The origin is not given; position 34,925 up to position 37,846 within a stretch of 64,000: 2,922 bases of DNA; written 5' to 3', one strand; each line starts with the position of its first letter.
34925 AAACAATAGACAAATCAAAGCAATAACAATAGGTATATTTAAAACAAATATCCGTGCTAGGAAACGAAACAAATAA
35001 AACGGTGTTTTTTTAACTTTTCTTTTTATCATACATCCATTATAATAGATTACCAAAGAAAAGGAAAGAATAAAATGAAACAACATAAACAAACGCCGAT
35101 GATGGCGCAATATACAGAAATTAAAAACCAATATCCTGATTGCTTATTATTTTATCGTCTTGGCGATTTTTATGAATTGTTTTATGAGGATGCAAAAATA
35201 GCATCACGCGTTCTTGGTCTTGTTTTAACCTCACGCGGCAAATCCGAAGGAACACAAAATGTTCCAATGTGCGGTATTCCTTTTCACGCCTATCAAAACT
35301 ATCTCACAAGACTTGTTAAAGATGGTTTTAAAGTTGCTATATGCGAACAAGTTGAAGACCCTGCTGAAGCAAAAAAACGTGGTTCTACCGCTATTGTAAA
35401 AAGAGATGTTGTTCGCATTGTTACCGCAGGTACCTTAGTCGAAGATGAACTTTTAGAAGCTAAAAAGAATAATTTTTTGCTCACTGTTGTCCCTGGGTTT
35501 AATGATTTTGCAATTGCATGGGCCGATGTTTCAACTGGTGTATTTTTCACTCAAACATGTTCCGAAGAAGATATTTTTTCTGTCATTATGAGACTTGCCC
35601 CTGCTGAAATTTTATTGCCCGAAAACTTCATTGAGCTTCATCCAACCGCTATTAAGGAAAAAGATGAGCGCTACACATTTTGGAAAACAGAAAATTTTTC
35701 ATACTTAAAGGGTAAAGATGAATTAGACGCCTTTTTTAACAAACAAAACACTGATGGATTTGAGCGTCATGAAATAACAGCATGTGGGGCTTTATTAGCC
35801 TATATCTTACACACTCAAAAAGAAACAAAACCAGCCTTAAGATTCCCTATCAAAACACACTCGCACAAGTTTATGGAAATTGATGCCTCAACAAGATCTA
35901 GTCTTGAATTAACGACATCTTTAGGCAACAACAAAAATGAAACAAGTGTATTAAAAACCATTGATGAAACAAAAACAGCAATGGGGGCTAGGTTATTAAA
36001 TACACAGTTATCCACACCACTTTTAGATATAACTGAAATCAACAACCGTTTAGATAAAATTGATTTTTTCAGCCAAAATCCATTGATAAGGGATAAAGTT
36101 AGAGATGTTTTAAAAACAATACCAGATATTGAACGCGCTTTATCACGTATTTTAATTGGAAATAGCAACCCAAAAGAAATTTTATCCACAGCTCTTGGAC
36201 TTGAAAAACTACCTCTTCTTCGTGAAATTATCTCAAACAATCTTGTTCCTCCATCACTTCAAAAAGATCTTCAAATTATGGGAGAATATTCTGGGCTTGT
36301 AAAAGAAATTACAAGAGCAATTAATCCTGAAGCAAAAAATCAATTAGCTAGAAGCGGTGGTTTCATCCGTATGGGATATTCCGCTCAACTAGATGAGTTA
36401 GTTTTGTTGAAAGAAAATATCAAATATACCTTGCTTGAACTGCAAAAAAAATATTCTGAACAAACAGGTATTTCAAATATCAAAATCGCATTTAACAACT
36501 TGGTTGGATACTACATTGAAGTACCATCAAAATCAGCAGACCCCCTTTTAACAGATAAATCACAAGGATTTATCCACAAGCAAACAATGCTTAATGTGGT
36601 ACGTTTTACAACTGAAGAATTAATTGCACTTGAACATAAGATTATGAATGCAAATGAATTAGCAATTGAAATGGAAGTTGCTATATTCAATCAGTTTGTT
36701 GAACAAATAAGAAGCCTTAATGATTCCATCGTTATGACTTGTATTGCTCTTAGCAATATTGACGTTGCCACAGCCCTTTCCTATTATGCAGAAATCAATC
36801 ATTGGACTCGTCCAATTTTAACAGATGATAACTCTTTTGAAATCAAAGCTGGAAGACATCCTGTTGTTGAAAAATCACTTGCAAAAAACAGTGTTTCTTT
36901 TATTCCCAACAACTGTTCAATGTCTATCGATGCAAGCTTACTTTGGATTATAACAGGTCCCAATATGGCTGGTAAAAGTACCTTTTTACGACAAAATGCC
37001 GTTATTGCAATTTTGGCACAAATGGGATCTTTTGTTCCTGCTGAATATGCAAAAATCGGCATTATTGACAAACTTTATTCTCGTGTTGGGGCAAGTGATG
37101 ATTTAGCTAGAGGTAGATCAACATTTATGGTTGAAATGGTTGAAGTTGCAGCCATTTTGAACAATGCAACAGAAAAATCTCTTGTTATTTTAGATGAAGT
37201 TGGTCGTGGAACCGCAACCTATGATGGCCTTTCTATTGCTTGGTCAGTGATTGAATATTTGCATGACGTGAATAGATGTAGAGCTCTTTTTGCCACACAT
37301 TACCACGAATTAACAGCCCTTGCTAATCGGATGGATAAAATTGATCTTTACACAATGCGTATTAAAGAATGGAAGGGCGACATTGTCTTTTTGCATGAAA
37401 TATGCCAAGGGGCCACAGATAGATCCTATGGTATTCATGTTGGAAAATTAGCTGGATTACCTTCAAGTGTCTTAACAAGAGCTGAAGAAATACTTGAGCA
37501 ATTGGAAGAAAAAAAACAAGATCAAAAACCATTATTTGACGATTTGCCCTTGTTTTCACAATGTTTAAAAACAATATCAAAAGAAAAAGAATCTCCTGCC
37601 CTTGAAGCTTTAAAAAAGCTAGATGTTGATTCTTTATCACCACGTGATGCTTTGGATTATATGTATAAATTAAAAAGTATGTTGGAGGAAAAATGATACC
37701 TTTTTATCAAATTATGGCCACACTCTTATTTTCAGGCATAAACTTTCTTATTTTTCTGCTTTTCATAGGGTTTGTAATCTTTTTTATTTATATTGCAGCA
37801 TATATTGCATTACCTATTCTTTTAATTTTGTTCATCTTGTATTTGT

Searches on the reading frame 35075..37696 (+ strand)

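Call 28: search_protein_families(library=pfam, proteins=[window:35075-37696:+], max_evalue=0.000001)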
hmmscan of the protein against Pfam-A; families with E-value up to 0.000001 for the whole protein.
window:35075-37696:+ (873 aa): 5 families
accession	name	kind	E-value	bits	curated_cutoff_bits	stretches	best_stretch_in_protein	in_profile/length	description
PF00488.27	MutS_V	-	3.7e-87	291.6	30.2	1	624-811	1-188/188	MutS domain V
PF01624.25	MutS_I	-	7.2e-43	145.8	20.6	1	7-125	1-113/113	MutS domain I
PF05192.23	MutS_III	-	7.4e-36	124.7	34.1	1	272-568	1-193/194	MutS domain III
PF05190.23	MutS_IV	-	6.3e-22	78.1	22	1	434-528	1-91/92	MutS family domain IV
PF05188.22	MutS_II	-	1.7e-19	71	25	1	133-252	1-129/133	MutS domain II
